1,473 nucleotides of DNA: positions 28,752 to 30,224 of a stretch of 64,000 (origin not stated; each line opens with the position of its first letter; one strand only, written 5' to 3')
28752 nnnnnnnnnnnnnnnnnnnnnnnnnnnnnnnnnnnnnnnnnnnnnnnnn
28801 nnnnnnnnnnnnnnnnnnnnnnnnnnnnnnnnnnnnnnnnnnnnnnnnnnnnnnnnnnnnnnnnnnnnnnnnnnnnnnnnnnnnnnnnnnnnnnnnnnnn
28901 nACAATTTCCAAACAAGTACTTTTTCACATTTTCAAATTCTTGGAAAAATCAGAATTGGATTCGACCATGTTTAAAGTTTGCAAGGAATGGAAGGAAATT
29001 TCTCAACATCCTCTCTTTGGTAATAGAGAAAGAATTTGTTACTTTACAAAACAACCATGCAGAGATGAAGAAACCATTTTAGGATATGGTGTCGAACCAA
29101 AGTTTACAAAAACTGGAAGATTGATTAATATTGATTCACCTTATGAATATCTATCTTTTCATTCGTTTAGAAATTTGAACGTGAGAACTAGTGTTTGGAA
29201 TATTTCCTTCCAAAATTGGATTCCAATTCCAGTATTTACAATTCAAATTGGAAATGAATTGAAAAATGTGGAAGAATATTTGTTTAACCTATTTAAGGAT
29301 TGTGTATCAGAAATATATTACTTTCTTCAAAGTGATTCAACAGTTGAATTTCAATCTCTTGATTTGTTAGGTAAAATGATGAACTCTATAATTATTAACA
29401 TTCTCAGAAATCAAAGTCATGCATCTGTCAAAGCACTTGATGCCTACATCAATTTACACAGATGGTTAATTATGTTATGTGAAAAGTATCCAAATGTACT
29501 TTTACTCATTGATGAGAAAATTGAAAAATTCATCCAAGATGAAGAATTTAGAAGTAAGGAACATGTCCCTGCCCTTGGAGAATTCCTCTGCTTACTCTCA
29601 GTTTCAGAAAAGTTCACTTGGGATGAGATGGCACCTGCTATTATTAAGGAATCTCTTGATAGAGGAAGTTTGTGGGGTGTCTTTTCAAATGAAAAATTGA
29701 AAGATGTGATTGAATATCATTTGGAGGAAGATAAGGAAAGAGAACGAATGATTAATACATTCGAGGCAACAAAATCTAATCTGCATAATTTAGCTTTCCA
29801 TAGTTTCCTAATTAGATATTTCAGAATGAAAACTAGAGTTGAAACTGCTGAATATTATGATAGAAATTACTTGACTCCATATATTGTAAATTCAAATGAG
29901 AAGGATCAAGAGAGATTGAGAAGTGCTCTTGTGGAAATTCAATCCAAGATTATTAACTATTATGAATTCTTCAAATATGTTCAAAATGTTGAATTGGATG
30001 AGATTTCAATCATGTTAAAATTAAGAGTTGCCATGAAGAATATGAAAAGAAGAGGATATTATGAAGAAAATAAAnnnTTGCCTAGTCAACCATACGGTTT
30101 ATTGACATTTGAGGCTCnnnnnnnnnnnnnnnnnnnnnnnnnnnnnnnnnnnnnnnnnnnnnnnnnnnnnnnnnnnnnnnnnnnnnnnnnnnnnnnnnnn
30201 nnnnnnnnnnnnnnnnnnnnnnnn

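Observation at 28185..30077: Ubiquitin-conjugating E2 domain fused to an F-box-like motif in one 630-aa polypeptide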

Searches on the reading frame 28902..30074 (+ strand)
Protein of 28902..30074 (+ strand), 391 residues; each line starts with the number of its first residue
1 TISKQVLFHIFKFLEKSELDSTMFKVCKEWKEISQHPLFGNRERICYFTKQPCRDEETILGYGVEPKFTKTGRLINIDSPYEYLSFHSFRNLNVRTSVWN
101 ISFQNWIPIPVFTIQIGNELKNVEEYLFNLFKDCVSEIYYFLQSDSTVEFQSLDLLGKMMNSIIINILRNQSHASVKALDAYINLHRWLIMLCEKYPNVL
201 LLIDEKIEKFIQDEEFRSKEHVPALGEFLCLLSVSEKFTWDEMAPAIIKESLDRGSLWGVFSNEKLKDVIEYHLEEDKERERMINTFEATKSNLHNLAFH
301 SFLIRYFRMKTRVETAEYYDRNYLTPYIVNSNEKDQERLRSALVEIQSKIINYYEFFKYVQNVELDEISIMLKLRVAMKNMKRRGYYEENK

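Call 10: find_homologous_proteins(query=window:28902-30074:+, max_evalue=0.001)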
Query window:28902-30074:+ (391 aa): 3 proteins with E <= 0.001 among 1942 candidates.
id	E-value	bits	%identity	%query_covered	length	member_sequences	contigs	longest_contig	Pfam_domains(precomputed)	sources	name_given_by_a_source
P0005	4.3e-28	117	32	78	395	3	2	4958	-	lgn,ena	-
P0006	6.4e-27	113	28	61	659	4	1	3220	PF00575.30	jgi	-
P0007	1.5e-25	108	29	78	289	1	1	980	-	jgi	-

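Call 13: search_protein_families(library=pfam, proteins=[P0005, P0006, P0007, window:28902-30074:+], max_evalue=1)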
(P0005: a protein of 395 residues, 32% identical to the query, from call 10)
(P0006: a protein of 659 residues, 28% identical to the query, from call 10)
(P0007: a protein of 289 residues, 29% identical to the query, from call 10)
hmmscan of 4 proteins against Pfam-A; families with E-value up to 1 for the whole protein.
P0005 (395 aa): 0 families

P0006 (659 aa): 3 families
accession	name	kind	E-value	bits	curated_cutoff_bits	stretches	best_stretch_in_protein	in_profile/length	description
PF00575.29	S1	-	2.8e-07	31.3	22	1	57-121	3-69/74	S1 RNA binding domain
PF23459.1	S1_RRP5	-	5.5e-05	24.1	27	1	60-116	5-62/72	RRP5 S1 domain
PF09552.15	RE_BstXI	-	0.25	10.9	25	1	342-372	184-214/290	BstXI restriction endonuclease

P0007 (289 aa): 1 family
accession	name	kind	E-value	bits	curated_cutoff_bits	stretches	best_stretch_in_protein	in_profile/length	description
PF23312.1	UBA_SIK3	-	0.14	12.6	27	1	8-28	14-34/40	Protein kinase SIK3 UBA domain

window:28902-30074:+ (391 aa): 2 families
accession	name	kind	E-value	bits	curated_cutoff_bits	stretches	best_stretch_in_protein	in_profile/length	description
PF12937.12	F-box-like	-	0.0024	18.1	24.3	1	6-37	8-38/47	F-box-like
PF05164.18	ZapA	-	0.072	13.9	23.8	1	326-386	9-66/88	Cell division protein ZapA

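Call 34: search_protein_representatives(alignment_id=A2)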
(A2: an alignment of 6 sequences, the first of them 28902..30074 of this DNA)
Query: 6 sequences, 795 profile positions. Proteins with E-value up to 0.001 (for the whole library): 5698; up to 1e-10: 2214; up to 1e-30: 1013. The best 150 are listed.
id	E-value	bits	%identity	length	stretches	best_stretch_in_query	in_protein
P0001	0.0e+00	1214.1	-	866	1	2-783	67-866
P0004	0.0e+00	1177.0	-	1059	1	1-791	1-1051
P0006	1.8e-233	793.6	-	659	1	236-795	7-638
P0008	2.1e-184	631.4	-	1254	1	2-786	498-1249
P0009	5.0e-174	597.0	-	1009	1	2-785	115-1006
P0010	2.8e-163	561.5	-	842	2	263-785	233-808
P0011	8.6e-163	559.9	-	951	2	301-787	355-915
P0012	1.4e-160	552.5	-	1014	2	393-790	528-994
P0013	2.0e-155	535.5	-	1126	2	304-787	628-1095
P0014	4.5e-154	531.1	-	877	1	2-783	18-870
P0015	1.5e-152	526.1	-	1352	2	383-790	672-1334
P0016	1.1e-151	523.2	-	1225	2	395-784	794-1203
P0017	4.7e-151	521.1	-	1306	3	334-663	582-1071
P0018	7.7e-149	513.7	-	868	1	2-783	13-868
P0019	1.0e-146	506.8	-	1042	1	1-787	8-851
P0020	5.3e-146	504.4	-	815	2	344-792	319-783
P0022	8.2e-139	480.6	-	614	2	397-787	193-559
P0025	1.1e-135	470.3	-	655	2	395-784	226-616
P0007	3.0e-134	465.5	-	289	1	485-782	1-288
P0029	2.8e-131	455.6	-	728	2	389-784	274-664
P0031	4.1e-130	451.8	-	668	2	399-784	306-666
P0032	2.7e-129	449.1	-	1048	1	2-787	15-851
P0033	4.7e-129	448.3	-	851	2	399-784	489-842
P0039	1.3e-124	433.6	-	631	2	388-789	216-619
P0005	6.5e-123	428.0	-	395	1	483-793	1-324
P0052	7.7e-121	421.1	-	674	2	394-789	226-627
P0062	1.4e-118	413.7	-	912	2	396-783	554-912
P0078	3.1e-114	399.3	-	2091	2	443-790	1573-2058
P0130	8.9e-102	358.1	-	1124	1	2-792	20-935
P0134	3.6e-101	356.1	-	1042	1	2-788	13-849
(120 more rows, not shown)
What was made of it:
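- Tried and rejected: The exhaustive profile search was needed (call 34).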

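Call 44: find_homologous_proteins(query=A5, max_evalue=0.00001)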
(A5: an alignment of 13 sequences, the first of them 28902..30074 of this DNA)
Query A5 (13 sequences) (391 aa, profile of the alignment): 11 proteins with E <= 0.00001 among 8000 candidates.
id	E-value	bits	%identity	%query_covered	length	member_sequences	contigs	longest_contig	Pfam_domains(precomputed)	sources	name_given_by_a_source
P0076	1.4e-154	533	22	90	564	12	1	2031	-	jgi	-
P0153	3.9e-149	515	27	61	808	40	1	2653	PF00575.30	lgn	-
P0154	4.2e-149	515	22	90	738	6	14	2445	-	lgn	-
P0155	7.3e-143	494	28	61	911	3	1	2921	PF00575.30,PF00179.32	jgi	-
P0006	2.3e-139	483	28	61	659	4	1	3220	PF00575.30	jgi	-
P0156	4.7e-134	465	35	38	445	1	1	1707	-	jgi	jgi:hypothetical protein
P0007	8.4e-128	445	29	78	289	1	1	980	-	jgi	-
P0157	2.5e-119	417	33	39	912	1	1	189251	PF00575.30,PF00179.32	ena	-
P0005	7.8e-113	395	32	78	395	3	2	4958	-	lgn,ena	-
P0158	4.6e-93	330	39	42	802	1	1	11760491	-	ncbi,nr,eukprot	ncbi:unnamed protein product [Amoebophrya sp. A120]|nr:unnamed protein product [Amoebophrya sp. A120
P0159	3.7e-40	156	26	18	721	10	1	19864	PF00575.30,PF00179.32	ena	-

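Call 48: list_cluster_members(proteins=[P0029, P0022, P0052, P0025, P0009, P0020, P0062, P0033, P0039, P0031])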
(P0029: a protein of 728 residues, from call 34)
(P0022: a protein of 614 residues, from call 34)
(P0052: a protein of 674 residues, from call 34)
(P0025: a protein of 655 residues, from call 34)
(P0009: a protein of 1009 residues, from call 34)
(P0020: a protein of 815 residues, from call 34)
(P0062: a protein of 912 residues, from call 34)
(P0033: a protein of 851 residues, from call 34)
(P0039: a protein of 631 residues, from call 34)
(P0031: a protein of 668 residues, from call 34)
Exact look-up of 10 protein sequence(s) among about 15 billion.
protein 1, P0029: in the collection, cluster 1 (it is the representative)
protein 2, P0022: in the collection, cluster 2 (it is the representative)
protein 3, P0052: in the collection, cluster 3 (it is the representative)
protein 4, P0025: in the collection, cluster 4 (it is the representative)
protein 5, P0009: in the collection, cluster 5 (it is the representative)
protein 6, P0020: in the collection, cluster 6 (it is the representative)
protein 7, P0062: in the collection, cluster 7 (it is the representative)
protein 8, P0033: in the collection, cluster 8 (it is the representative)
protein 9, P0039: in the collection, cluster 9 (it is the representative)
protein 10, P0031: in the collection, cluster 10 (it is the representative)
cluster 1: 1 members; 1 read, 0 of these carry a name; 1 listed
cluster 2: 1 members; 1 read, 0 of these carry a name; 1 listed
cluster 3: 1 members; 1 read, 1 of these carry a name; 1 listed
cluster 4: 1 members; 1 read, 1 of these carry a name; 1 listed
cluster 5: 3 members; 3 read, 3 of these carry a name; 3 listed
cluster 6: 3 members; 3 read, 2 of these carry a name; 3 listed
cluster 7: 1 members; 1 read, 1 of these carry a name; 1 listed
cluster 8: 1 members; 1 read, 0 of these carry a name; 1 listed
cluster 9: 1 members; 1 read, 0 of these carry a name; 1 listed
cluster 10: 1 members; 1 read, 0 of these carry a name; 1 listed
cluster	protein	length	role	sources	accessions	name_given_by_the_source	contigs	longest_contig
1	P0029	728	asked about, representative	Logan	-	-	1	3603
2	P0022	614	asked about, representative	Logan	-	-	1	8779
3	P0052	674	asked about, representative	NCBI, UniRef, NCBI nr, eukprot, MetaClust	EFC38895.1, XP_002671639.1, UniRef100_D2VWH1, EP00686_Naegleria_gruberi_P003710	hypothetical protein NAEGRDRAFT_59412 [Naegleria gruberi] | Ubiquitin-conjugating enzyme family protein n=1 Tax=Naegleria gruberi TaxID=5762 ... | uncharacterized protein NAEGRDRAFT_59412 [Naegleria gruberi]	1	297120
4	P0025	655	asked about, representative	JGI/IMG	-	ubiquitin-protein ligase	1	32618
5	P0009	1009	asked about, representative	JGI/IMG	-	ubiquitin-protein ligase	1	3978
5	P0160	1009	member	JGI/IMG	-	ubiquitin-protein ligase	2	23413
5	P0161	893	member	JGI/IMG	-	ubiquitin-protein ligase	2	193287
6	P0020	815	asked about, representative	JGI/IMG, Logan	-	ubiquitin-protein ligase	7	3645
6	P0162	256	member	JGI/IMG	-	ubiquitin-protein ligase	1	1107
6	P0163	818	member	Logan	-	-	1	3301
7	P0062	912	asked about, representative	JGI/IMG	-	ubiquitin-protein ligase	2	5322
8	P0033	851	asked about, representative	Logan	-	-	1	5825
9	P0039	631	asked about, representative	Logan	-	-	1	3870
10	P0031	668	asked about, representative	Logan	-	-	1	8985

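Call 61: search_solved_structures(query=A5, max_evalue=10, show_alignments=3)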
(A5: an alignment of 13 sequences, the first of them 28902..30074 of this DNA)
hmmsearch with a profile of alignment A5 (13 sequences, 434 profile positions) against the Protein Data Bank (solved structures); distinct sequences matched with E-value up to 10: 13.
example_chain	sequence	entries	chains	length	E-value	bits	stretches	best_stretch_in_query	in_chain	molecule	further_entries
5ibk_B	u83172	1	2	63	0.0027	19.5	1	8-48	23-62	F-box/WD repeat-containing protein 7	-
2anu_A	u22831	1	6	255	0.02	16.6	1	255-342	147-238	hypothetical protein TM0559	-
7t1y_B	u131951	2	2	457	0.031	16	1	8-50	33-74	F-box/WD repeat-containing protein 7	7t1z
5v4b_B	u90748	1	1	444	0.032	16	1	8-50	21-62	F-box/WD repeat-containing protein 7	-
2ovp_B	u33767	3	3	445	0.032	15.9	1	8-50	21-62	F-box/WD repeat protein 7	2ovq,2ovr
6byh_E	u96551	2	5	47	0.043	15.5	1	9-48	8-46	Lysine-specific demethylase 2A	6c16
6bva_E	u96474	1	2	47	0.065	14.9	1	9-48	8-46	Lysine-specific demethylase 2B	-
7z8b_F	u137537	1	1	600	0.099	14.3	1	8-48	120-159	F-box/WD repeat-containing protein 8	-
2xv9_A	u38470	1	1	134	0.14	13.8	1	305-386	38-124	ABA-1A1 REPEAT UNIT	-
1fs1_A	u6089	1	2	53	0.22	13.2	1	8-48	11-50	CYCLIN A/CDK2-ASSOCIATED P19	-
9wsq_B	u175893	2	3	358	0.36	12.5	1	9-49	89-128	Lysine-specific demethylase 2A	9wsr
1ldk_E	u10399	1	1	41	0.44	12.2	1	9-47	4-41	SKP2-like protein type gamma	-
5jh5_A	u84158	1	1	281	0.81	11.3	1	10-50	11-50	Lysine-specific demethylase 2B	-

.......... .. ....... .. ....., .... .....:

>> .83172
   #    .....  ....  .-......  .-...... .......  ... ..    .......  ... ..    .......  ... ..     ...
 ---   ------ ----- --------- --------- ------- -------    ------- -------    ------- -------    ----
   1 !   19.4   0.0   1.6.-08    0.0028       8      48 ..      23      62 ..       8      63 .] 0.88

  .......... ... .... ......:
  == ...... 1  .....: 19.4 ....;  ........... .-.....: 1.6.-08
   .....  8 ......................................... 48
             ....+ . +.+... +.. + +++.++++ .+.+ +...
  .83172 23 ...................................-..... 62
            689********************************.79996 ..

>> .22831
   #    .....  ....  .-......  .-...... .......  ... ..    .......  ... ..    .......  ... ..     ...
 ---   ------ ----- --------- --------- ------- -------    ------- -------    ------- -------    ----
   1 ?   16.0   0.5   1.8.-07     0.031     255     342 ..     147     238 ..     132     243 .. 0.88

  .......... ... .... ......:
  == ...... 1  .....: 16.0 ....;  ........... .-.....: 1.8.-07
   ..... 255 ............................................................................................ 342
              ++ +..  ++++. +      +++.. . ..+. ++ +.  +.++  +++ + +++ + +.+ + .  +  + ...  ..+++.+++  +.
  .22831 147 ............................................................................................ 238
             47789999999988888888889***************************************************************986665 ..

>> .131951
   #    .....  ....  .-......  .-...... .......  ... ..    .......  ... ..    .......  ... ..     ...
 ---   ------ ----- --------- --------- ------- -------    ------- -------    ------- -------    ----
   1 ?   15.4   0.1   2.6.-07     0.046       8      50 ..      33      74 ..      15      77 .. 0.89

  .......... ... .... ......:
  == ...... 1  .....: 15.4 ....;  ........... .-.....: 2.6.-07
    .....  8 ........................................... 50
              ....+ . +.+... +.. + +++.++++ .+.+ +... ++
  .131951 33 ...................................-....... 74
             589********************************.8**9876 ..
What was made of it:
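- On F-box (Pfam PF00646 / PF12937): The family profile hits PDB F-boxes (call 61).
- The family profile's best PDB sequence hits are true Skp1-binding F-boxes: FBXW7 at E 0.0027, then KDM2A/B, FBXW8 and SKP2 (call 61). The family profile's best PDB matches are F-boxes crystallised with Skp1 (call 61).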

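Call 86: search_protein_families(library=pfam, alignment_id=A5, max_evalue=10)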
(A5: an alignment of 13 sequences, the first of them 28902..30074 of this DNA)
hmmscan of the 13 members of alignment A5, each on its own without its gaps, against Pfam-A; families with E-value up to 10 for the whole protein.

A. member 1, window:28902-30074:+ (391 aa): 2 families
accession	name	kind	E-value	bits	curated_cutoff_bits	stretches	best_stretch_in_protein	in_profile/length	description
PF12937.12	F-box-like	-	0.0024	18.1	24.3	1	6-37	8-38/47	F-box-like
PF05164.18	ZapA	-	0.072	13.9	23.8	1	326-386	9-66/88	Cell division protein ZapA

B. families by the number of members that match (of 13 scanned): 12 families
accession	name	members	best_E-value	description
PF12937.12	F-box-like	4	5.8e-12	F-box-like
PF00646.38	F-box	1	7.3e-09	F-box domain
PF00575.29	S1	1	1e-07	S1 RNA binding domain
PF23153.1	Aip3p_Bud6_N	1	0.0023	Aip3p/Bud6 N-terminal domain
PF05164.18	ZapA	1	0.072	Cell division protein ZapA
PF06996.16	T6SS_TssG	1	0.079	Type VI secretion, TssG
PF08671.16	SinI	1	0.13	Anti-repressor SinI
PF23312.1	UBA_SIK3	1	0.14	Protein kinase SIK3 UBA domain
PF22254.1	TFA2_E-tether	1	0.15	Tfa2 E-tether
PF04448.17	DUF551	1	0.16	Protein of unknown function (DUF551)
PF19667.4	DUF6170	1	0.18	Family of unknown function (DUF6170)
PF21191.3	CvfB_1st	1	0.19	CvfB first S1-like domain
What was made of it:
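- Closest known: UBR4 hemiRING-UZI E3 module. Different: There is no detectable sequence similarity (calls 61, 86).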

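Call 88: list_cluster_members(proteins=[P0008, P0014, P0018, P0019, P0032, P0130, P0134, P0010, P0012, P0078])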
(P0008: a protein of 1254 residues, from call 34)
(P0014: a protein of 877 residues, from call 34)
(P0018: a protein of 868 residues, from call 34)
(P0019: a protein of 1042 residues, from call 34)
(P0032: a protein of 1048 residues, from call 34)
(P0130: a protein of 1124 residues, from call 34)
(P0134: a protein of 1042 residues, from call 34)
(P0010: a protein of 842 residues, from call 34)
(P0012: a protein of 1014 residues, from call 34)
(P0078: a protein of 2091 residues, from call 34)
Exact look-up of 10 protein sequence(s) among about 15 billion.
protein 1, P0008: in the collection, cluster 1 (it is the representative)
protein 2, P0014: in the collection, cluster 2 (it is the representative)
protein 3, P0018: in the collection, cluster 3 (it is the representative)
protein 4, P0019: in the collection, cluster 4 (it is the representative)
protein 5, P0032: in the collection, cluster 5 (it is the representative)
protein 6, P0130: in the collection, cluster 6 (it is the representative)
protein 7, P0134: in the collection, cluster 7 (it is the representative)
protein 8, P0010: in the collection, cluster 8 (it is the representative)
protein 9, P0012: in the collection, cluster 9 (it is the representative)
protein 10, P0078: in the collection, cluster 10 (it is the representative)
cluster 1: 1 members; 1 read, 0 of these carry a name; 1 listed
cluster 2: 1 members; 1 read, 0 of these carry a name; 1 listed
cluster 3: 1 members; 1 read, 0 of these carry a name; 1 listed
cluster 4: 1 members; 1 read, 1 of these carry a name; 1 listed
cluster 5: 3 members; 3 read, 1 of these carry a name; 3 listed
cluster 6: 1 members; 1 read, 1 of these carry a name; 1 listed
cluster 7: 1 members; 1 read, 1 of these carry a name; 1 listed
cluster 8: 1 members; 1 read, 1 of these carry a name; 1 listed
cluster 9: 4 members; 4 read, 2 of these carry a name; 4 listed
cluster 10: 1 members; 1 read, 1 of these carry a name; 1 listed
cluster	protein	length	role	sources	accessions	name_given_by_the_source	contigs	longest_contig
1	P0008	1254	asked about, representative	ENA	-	-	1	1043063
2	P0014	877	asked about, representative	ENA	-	-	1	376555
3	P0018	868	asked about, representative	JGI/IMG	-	-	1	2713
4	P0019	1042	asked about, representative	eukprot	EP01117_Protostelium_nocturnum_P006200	TRINITY_DN2235_c0_g1_i1.p1 TRINITY_DN2235_c0_g1~~TRINITY_DN2235_c0_g1_i1.p1 ORF ...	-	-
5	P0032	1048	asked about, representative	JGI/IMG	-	-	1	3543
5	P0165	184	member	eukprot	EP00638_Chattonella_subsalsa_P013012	CAMPEP_0117781234 /NCGR_PEP_ID=MMETSP0948-20121206/2716_1 /TAXON_ID=44440 ...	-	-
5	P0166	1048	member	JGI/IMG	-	-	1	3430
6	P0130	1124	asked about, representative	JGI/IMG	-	ubiquitin-protein ligase/stress response protein SCP2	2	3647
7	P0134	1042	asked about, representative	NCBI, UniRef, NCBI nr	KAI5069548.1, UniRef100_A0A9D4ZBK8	hypothetical protein GOP47_0015849 [Adiantum capillus-veneris] | UBC core domain-containing protein n=1 Tax=Adiantum capillus-veneris TaxID=13818 ...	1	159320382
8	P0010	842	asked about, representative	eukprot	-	TRINITY_DN29747_c0_g1_i1.p1 TRINITY_DN29747_c0_g1~~TRINITY_DN29747_c0_g1_i1.p1 ORF ...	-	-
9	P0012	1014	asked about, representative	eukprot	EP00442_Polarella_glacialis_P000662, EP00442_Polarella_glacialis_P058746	CAMPEP_0115136122 /NCGR_PEP_ID=MMETSP0227-20121206/56176_1 /TAXON_ID=89957 ...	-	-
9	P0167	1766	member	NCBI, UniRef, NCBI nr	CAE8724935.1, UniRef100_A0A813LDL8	unnamed protein product [Polarella glacialis] | UBC core domain-containing protein n=1 Tax=Polarella glacialis TaxID=89957 ...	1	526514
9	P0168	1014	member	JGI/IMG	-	-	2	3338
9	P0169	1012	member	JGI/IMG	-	-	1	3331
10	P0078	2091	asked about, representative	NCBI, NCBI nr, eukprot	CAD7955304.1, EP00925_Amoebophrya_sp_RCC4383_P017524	unnamed protein product [Amoebophrya sp. A25] | GSA25T00015164001.1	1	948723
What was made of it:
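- Members occur in Naegleria, Protostelium, Chattonella, Polarella, Amoebophrya and the fern Adiantum (calls 44, 48, 88).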
